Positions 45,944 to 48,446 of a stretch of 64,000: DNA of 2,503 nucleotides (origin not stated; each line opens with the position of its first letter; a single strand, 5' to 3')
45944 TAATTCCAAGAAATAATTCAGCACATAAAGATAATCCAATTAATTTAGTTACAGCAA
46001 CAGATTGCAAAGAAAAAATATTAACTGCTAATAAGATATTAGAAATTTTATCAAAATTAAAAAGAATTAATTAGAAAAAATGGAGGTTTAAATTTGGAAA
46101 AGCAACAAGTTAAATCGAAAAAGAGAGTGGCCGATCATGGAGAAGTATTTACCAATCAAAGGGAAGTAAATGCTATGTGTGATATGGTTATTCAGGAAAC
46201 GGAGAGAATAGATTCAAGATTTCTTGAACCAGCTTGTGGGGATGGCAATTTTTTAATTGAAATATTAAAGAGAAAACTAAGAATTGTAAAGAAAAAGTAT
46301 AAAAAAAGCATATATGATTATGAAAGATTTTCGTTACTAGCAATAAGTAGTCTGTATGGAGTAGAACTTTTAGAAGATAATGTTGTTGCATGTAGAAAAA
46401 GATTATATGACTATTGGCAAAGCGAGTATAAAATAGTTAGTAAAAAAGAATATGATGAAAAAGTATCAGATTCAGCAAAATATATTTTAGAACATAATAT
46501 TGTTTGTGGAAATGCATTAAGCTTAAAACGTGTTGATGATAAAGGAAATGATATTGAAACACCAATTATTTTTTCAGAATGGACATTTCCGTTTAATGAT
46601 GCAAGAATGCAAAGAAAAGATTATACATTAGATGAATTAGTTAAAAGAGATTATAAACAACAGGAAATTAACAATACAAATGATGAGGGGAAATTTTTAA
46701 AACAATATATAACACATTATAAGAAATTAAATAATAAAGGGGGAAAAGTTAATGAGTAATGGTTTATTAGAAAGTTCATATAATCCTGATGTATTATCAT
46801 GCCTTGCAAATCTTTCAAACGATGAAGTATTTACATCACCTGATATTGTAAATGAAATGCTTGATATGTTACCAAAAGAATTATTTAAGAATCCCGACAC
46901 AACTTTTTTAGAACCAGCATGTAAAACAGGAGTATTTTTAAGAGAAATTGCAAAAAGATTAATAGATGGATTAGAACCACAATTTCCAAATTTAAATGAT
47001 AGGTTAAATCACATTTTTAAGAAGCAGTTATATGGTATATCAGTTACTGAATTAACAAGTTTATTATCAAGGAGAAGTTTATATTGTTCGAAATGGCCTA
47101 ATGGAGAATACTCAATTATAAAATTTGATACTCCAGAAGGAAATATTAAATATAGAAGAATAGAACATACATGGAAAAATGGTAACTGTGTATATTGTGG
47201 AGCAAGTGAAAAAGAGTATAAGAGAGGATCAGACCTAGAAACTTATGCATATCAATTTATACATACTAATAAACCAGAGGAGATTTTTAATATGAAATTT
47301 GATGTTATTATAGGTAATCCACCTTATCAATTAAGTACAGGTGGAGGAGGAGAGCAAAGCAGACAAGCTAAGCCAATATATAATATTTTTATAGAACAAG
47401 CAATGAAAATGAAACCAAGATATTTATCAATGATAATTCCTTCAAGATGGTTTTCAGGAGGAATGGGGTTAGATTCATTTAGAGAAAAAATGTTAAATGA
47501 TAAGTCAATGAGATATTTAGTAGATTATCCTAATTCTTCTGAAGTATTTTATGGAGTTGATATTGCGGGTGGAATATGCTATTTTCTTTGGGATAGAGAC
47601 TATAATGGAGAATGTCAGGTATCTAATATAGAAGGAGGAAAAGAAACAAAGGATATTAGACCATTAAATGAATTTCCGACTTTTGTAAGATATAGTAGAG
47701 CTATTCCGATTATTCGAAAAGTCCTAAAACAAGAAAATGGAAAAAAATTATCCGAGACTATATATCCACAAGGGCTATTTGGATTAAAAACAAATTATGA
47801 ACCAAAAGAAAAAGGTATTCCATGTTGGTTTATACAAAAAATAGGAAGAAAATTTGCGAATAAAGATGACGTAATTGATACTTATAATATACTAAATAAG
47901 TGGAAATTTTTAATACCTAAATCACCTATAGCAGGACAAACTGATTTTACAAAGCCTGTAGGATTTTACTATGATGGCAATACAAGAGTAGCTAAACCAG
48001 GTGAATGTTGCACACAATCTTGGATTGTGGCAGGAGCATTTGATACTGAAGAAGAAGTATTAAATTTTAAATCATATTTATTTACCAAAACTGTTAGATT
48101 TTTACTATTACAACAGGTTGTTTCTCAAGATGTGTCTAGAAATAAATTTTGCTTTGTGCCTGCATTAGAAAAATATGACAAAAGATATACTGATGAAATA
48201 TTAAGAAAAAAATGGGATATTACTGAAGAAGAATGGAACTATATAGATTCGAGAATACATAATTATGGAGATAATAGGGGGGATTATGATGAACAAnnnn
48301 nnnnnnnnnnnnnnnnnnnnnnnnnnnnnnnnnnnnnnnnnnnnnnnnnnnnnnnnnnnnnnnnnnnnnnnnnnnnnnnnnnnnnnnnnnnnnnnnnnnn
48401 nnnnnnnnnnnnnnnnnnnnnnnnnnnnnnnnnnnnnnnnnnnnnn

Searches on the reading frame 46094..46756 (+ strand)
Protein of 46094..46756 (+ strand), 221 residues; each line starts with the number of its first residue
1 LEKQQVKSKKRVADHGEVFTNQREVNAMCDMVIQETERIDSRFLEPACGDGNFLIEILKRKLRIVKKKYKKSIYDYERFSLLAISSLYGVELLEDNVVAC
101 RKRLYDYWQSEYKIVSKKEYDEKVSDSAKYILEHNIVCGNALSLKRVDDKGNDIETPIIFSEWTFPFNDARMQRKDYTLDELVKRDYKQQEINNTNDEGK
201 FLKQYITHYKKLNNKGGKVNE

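Call 13: search_protein_families(library=pfam, proteins=[window:46094-46756:+], max_evalue=0.001)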
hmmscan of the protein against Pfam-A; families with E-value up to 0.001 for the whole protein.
window:46094-46756:+ (221 aa): 1 family
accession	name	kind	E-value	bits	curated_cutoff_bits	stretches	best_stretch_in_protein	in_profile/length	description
PF20473.4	MmeI_Mtase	-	2.3e-07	30.7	27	1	40-144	20-120/259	MmeI, DNA-methyltransferase domain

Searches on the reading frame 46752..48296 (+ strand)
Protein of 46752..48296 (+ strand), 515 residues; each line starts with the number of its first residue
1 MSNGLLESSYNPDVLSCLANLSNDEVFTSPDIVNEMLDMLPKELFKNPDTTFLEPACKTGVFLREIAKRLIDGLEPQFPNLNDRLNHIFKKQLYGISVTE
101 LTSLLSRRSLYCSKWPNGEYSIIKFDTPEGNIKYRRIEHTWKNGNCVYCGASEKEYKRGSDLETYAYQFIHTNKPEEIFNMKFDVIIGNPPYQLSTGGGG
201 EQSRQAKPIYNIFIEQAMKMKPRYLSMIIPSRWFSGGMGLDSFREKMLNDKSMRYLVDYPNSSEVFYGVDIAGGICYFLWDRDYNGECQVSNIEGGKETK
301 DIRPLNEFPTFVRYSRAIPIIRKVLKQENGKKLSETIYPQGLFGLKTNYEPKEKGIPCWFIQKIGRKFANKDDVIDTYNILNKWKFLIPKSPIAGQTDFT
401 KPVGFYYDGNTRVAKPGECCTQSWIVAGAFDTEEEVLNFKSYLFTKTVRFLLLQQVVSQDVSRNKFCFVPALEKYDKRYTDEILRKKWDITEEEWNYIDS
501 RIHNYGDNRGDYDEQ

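Call 14: search_protein_families(library=pfam, proteins=[window:46752-48296:+], max_evalue=0.001)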
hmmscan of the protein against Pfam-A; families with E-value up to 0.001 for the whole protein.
window:46752-48296:+ (515 aa): 2 families
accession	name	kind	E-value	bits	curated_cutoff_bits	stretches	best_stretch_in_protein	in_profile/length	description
PF07669.17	Eco57I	-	7.7e-40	137.2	25.3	1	91-266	1-171/171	Eco57I restriction-modification methylase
PF02384.22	N6_Mtase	-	0.00013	21.8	20.4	0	174-283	117-235/311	N-6 DNA Methylase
